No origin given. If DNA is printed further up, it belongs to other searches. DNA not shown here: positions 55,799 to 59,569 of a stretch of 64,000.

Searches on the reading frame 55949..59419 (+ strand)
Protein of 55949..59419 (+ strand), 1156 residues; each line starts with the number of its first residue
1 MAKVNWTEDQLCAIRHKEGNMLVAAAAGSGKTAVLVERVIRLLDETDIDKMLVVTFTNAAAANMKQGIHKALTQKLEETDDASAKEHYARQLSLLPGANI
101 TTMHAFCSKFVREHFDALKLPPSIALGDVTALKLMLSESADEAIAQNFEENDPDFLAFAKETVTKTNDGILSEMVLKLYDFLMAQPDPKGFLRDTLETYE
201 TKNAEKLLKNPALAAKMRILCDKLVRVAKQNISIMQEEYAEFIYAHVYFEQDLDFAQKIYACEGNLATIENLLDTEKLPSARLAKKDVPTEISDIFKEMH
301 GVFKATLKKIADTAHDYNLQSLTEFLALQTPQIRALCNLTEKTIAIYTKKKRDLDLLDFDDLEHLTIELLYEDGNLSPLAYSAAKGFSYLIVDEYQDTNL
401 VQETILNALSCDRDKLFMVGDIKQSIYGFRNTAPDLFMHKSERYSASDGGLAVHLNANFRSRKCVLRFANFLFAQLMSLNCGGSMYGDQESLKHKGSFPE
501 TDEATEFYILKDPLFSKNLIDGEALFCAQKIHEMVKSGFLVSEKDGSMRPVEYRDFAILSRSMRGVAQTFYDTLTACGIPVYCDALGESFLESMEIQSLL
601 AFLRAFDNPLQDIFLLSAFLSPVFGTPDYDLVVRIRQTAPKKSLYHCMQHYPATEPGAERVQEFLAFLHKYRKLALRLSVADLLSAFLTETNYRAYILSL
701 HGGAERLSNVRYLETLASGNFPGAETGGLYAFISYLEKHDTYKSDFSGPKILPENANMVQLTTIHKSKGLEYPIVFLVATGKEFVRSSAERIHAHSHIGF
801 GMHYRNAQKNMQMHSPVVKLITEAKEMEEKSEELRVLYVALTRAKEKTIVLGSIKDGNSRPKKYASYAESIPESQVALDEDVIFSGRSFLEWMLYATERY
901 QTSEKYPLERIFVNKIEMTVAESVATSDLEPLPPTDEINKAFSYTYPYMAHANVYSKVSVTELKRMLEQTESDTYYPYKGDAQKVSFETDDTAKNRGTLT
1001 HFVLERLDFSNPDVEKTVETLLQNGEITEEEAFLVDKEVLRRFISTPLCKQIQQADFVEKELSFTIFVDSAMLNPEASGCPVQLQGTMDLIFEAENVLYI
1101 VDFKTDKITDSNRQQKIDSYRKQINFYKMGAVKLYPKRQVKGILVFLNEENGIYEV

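Call 73: search_protein_families(library=pfam, proteins=[window:55949-59419:+], max_evalue=0.00001)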
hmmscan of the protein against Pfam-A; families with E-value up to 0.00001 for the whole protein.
window:55949-59419:+ (1156 aa): 6 families
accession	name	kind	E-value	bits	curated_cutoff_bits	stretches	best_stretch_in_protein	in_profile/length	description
PF00580.27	UvrD-helicase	-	4.1e-53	181.2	23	1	6-444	1-270/271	UvrD/REP helicase N-terminal domain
PF13361.12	UvrD_C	-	9.5e-24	84.9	25.6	2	757-849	285-344/350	UvrD-like helicase C-terminal domain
PF13245.12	AAA_19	-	2.6e-19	70.2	25.1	2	324-430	42-134/134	AAA domain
PF13538.12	UvrD_C_2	-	7.7e-10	38.9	27.4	0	761-779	4-22/52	UvrD-like helicase C-terminal domain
PF12705.13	PDDEXK_1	-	4.9e-08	33.7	22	1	989-1147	29-189/247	PD-(D/E)XK nuclease superfamily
PF01443.25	Viral_helicase1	-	1.1e-06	29.1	21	0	816-850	191-226/228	Viral superfamily 1 RNA helicase core domain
